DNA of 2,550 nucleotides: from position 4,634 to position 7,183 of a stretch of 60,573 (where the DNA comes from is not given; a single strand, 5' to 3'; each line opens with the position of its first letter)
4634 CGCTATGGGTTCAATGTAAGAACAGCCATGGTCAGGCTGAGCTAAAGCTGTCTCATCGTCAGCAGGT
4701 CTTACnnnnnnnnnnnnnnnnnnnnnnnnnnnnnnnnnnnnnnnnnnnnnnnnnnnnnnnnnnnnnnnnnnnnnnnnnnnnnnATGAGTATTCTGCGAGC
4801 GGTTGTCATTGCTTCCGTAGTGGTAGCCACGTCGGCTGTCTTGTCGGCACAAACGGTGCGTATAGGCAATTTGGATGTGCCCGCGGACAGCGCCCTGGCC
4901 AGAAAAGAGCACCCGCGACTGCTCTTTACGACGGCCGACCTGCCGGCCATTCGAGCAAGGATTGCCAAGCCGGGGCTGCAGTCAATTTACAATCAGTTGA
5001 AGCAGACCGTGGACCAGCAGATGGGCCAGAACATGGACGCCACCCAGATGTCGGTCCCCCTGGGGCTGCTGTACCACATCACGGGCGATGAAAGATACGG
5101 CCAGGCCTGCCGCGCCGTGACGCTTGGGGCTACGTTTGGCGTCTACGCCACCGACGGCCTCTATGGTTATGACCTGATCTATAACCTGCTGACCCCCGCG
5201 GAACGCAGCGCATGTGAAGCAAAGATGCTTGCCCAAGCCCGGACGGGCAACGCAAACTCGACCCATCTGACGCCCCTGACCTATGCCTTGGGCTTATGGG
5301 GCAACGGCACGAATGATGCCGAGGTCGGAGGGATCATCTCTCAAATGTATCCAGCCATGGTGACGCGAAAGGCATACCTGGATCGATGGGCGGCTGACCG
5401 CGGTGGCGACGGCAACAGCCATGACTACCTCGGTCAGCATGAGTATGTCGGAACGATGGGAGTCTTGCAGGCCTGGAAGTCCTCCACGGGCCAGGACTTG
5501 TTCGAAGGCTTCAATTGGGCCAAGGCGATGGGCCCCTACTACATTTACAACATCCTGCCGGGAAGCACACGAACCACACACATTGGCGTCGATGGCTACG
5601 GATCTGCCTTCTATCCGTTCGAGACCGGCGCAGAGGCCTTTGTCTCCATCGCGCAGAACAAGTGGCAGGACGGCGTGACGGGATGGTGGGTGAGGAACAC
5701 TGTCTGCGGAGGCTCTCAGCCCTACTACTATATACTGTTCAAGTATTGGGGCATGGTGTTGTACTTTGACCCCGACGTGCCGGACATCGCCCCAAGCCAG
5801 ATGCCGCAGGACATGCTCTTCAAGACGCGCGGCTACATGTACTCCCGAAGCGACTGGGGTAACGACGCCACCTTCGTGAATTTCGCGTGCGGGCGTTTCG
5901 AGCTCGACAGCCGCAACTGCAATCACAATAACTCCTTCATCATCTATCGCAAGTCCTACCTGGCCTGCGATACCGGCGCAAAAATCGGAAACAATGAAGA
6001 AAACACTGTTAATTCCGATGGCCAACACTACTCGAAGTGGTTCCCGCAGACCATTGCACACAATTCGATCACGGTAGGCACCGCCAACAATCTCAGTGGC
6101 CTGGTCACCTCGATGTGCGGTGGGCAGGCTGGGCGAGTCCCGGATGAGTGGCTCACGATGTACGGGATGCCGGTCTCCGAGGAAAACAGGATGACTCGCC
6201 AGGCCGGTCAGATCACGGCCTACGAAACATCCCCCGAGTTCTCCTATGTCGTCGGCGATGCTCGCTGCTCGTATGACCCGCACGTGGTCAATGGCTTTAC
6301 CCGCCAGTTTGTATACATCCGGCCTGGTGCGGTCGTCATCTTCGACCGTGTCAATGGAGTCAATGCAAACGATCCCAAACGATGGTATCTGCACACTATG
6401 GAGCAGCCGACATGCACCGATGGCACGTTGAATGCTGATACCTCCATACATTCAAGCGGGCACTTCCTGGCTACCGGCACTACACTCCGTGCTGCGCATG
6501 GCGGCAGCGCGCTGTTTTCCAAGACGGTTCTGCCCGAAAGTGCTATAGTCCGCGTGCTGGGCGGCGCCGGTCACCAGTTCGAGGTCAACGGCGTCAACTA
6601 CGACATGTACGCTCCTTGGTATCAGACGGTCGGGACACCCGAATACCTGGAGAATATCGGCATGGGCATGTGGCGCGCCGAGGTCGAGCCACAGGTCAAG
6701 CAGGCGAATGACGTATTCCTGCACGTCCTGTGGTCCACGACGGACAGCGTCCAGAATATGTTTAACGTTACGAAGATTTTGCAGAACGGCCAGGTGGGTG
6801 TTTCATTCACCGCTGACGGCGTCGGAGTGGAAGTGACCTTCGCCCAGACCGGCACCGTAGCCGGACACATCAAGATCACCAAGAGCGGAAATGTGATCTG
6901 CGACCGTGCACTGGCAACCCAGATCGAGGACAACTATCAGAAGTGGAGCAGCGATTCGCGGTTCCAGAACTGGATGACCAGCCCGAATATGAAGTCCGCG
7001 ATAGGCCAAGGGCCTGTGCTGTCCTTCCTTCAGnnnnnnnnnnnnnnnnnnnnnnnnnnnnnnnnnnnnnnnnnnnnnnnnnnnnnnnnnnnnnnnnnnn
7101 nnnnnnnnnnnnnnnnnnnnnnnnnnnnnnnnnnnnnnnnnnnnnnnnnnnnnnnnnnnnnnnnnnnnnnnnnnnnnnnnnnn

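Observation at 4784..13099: Heparinase II/III-like enzyme displayed on a ~1,700-aa repetitive stalk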

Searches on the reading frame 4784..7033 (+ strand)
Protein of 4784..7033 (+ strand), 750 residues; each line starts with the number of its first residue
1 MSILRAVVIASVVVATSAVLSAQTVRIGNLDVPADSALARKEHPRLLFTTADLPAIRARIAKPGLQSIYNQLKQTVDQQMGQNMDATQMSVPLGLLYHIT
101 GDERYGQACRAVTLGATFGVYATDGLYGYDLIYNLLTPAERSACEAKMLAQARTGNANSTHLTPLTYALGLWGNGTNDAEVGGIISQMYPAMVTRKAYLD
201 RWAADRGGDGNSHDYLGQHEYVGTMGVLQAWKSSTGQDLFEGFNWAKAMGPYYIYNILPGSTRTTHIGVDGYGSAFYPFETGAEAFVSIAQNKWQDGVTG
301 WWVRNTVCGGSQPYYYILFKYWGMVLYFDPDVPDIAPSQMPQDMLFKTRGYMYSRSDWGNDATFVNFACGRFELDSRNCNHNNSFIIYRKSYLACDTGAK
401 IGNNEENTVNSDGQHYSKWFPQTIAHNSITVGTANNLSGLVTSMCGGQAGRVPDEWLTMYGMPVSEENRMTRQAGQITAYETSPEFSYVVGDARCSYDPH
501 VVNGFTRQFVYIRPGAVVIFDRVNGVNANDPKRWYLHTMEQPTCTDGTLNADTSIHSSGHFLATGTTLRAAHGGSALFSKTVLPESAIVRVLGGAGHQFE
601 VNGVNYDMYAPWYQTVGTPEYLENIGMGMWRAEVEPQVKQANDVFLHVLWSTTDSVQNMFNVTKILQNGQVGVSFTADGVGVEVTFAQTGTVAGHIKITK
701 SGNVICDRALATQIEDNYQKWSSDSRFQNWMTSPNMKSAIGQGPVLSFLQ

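Call 12: search_protein_families(library=pfam, proteins=[window:4784-7033:+], max_evalue=10)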
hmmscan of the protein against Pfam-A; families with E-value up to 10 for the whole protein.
window:4784-7033:+ (750 aa): 2 families
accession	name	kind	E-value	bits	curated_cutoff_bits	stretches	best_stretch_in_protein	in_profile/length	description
PF07940.18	Hepar_II_III_C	-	0.0037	17.2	24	1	346-435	9-89/237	Heparinase II/III-like, C-terminal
PF11049.13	KSHV_K1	-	0.22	11.9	27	0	419-464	15-60/71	Glycoprotein K1 of Kaposi's sarcoma-associated herpes virus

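Call 13: search_solved_structures(query=window:4784-7033:+, max_evalue=1, show_alignments=2)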
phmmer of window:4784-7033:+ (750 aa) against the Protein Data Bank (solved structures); distinct sequences matched with E-value up to 1: 4.
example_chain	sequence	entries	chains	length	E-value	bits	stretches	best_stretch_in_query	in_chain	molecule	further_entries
2fuq_A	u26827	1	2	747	7e-19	70.7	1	336-689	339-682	heparinase II protein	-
3e7j_A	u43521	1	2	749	7e-19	70.7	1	336-689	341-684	Heparinase II protein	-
3e80_A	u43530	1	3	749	7.1e-19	70.7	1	336-689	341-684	Heparinase II protein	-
2fut_A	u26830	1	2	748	7.1e-19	70.7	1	336-689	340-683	heparinase II protein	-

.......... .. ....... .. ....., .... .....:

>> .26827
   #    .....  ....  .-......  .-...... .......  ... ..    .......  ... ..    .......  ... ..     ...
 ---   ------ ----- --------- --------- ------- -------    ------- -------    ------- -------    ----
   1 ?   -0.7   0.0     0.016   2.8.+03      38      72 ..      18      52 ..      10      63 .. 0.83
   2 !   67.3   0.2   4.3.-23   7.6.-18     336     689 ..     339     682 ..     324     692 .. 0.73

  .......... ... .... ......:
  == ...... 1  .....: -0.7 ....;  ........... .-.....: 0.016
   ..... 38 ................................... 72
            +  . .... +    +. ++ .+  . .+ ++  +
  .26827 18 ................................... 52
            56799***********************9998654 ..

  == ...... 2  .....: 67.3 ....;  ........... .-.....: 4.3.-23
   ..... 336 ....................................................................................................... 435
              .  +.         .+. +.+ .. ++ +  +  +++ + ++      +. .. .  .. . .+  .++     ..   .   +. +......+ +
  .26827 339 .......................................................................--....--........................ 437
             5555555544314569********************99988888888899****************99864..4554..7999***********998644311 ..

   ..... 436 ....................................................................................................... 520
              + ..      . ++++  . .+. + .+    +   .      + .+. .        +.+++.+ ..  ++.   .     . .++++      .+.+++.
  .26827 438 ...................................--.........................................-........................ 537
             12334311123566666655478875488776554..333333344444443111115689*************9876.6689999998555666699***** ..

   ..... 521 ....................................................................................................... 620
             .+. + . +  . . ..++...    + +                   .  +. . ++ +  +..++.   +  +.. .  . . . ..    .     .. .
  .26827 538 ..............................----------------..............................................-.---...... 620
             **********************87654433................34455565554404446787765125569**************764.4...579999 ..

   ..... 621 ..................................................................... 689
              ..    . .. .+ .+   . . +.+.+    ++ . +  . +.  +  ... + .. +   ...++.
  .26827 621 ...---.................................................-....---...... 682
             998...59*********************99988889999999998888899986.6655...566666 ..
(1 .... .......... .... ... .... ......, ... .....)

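Call 23: find_homologous_proteins(query=window:4853-7033:+)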
Query window:4853-7033:+ (727 aa): 145 proteins with E <= 0.001 among 7508 candidates; the best 120 are listed.
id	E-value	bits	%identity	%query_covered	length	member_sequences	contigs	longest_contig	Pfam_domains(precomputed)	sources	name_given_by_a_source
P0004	0.0e+0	1340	76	99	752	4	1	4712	-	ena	-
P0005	0.0e+0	1131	67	99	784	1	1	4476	PF07940.19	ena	-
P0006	0.0e+0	1100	66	99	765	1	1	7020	PF07940.19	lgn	-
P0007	0.0e+0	1089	64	99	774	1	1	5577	-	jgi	jgi:hypothetical protein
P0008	0.0e+0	1087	65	99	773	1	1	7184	-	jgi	jgi:hypothetical protein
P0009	0.0e+0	1065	63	99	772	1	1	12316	-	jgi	jgi:hypothetical protein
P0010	0.0e+0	1061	62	99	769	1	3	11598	PF07940.19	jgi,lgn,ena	-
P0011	0.0e+0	1040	62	99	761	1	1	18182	PF07940.19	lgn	-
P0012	0.0e+0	1025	60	99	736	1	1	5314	PF07940.19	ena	-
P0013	0.0e+0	1023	61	99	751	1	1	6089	PF07940.19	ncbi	ncbi:MAG: heparinase II/III domain-containing protein [Pirellulales bacterium]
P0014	2.1e-297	1007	60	99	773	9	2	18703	PF07940.19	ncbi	-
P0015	9.5e-296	1001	60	98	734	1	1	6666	PF07940.19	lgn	-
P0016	3.1e-292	989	59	99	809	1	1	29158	PF07940.19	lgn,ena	-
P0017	5.3e-290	982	59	98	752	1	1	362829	PF07940.19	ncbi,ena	-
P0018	1.9e-286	970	57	99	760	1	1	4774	PF07940.19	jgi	jgi:hypothetical protein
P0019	1.8e-280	951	57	99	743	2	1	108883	PF07940.19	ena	-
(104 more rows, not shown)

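Call 38: predict_structure(alignment_id=A2)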
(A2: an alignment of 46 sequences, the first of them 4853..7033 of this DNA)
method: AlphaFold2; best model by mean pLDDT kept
length: 727 residues; sequences in the alignment: 46
mean_pLDDT: 90.2   pTM: 0.91
mean pLDDT of the five models: 90.2, 90.2, 88.9, 88.4, 87.5
residues with pLDDT >= 90: 482; 70-90: 204; 50-70: 39; < 50: 2
segments of 3 or more residues with pLDDT < 50: none
pLDDT, mean of each block of 10 residues (from residue 1): 92 91 93 96 94 87 84 97 96 90 95 96 96 90 94 90 95 88 68 79 95 92 87 89 67 74 92 93 79 85 95 95 90 97 88 69 96 74 75 82 93 68 86 91 81 95 98 92 98 98 96 97 97 92 98 98 97 86 87 85 90 97 98 98 97 96 97 97 98 94 93 85 84
secondary structure, 60 per line:
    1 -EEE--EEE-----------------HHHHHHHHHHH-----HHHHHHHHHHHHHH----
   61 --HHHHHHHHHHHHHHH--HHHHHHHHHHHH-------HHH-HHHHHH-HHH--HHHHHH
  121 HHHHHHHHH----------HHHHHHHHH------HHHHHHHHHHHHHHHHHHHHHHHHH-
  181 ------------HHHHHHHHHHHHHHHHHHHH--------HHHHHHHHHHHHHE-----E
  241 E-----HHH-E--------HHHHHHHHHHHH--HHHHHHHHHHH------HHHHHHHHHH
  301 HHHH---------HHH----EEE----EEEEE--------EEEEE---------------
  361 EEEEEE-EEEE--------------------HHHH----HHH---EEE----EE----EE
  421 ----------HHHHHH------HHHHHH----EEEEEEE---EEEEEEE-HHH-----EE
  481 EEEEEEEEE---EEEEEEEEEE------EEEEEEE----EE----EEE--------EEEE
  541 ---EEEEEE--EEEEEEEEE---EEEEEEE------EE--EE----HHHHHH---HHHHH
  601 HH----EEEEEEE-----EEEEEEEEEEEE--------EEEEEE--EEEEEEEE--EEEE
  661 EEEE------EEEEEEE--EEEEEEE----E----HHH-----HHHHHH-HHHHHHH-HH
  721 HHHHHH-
elements in order (helices of 4 or more, strands of 3 or more residues): E2-4 E7-9 H27-37 H43-56 H63-77 H80-91 H103-108 H115-129 H140-148 H155-179 H193-212 H221-233 H260-271 H274-284 H291-304 E321-323 E328-332 E341-345 E361-366 E368-371 H392-395 E406-408 H431-436 H443-448 E453-459 E463-469 E479-489 E493-502 E509-515 E526-528 E537-540 E544-549 E552-560 E564-570 H587-592 H596-602 E607-613 E619-630 E639-644 E647-654 E657-664 E671-677 E680-686 H704-709 H711-717 H719-726

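Call 42: fold_search(model_id=the predicted structure, library=pdb)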
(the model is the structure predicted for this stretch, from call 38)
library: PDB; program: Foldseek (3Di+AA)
matches with E <= 10: 757; with E <= 0.001: 49
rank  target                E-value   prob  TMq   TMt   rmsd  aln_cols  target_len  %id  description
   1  2fut_A                4.1e-33  1.00  0.62  0.61   8.1       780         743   19  Crystal Structure of Heparinase II Complexed with a Disaccharide Product (released 2006-04-18)
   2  3e7j_A                8.7e-33  1.00  0.63  0.62   7.7       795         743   18  HeparinaseII H202A/Y257A double mutant complexed with a heparan sulfate tetrasaccharide substrate (released 2008-12-30)
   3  2fuq_A                1.6e-32  1.00  0.64  0.62   7.0       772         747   18  Crystal Structure of Heparinase II (released 2006-04-18)
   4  3a0o_B                2.6e-25  1.00  0.60  0.58   6.9       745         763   16  Crystal structure of alginate lyase from Agrobacterium tumefaciens C58 (released 2010-03-31)
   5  3a0o_A                2.1e-24  1.00  0.60  0.57   6.0       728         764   16  Crystal structure of alginate lyase from Agrobacterium tumefaciens C58 (released 2010-03-31)
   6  3afl_A                3.6e-23  1.00  0.59  0.56   6.4       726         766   16  Crystal structure of exotype alginate lyase Atu3025 H531A complexed with alginate trisaccharide (released 2010-04-28)
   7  6ljl_A                1.3e-22  1.00  0.58  0.51   8.5       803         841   15  Crystal Structure of exoHep-Y390A/H555A complexed with a tetrasaccharide substrate (released 2020-12-23)
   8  6lja_A                1.6e-22  1.00  0.59  0.52   7.7       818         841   14  Crystal Structure of exoHep from Bacteroides intestinalis DSM 17393 complexed with disaccharide product (released 2020-12-23)
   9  6hzn_A                7.5e-22  1.00  0.59  0.58  12.1       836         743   13  Crystal structure of human dermatan sulfate epimerase 1 (released 2020-01-22)
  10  4ok4_B                4.1e-21  1.00  0.56  0.58   8.0       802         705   15  Crystal Structure of Alg17c Mutant H202L (released 2014-01-29)
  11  4ok4_A                7.4e-21  1.00  0.58  0.59   7.5       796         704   15  Crystal Structure of Alg17c Mutant H202L (released 2014-01-29)
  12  4ok2_B                7.4e-21  1.00  0.55  0.56   8.1       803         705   15  Crystal Structure of Alg17c Mutant Y258A (released 2014-01-29)
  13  9irq_A                7.8e-21  1.00  0.56  0.57   8.6       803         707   14  Alginate lyase (Microbulbifer sp. ALW1) (released 2025-01-22)
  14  4nei_A                1.6e-20  1.00  0.56  0.57   8.1       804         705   15  Alg17c PL17 Family Alginate Lyase (released 2014-01-29)
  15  6jp4_A                2.9e-20  1.00  0.56  0.54   8.8       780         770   13  Crystal structure of the catalytic domain of a multi-domain alginate lyase Dp0100 from thermophilic bacterium Defluvii (released 2019-10-30)
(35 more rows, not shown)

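Call 43: search_solved_structures(query=A2, max_evalue=0.01, show_alignments=3)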
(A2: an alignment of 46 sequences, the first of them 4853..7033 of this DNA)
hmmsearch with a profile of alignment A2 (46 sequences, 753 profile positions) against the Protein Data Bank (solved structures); distinct sequences matched with E-value up to 0.01: 17.
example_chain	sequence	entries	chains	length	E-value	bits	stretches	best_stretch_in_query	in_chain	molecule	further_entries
3e80_A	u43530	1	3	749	6.8e-56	192.9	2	325-685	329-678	Heparinase II protein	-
2fut_A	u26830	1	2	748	6.8e-56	192.9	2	325-685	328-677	heparinase II protein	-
2fuq_A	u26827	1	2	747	6.8e-56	192.9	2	325-685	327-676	heparinase II protein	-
3e7j_A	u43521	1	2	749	8.3e-56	192.6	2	325-685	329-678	Heparinase II protein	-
3a0o_A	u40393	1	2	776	1e-13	53.5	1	127-553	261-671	Oligo alginate lyase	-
3afl_A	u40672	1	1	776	1.5e-13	52.9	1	127-553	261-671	Oligo alginate lyase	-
7bjt_A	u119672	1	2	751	8.2e-09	37.2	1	43-118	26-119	Alginate lyase, family PL17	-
7bm6_A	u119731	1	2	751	8.2e-09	37.2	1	43-118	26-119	Alginate lyase, family PL17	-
4nei_A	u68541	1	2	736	1.8e-07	32.8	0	31-119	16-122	alginate lyase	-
4ojz_A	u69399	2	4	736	1.8e-07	32.8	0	31-119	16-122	Putative alginate lyase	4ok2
4ok4_A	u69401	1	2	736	1.8e-07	32.8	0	31-119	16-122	Putative alginate lyase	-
9irq_A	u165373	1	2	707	4.2e-07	31.6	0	45-118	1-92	Alginate lyase AlgL17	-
8bdd_A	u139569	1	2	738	2.1e-06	29.2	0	43-116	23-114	Alginate lyase family protein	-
5jmd_A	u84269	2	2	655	4.2e-05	25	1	312-444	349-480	Heparinase III protein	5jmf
8khw_A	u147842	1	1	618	7.8e-05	24.1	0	44-129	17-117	DUF4962 domain-containing protein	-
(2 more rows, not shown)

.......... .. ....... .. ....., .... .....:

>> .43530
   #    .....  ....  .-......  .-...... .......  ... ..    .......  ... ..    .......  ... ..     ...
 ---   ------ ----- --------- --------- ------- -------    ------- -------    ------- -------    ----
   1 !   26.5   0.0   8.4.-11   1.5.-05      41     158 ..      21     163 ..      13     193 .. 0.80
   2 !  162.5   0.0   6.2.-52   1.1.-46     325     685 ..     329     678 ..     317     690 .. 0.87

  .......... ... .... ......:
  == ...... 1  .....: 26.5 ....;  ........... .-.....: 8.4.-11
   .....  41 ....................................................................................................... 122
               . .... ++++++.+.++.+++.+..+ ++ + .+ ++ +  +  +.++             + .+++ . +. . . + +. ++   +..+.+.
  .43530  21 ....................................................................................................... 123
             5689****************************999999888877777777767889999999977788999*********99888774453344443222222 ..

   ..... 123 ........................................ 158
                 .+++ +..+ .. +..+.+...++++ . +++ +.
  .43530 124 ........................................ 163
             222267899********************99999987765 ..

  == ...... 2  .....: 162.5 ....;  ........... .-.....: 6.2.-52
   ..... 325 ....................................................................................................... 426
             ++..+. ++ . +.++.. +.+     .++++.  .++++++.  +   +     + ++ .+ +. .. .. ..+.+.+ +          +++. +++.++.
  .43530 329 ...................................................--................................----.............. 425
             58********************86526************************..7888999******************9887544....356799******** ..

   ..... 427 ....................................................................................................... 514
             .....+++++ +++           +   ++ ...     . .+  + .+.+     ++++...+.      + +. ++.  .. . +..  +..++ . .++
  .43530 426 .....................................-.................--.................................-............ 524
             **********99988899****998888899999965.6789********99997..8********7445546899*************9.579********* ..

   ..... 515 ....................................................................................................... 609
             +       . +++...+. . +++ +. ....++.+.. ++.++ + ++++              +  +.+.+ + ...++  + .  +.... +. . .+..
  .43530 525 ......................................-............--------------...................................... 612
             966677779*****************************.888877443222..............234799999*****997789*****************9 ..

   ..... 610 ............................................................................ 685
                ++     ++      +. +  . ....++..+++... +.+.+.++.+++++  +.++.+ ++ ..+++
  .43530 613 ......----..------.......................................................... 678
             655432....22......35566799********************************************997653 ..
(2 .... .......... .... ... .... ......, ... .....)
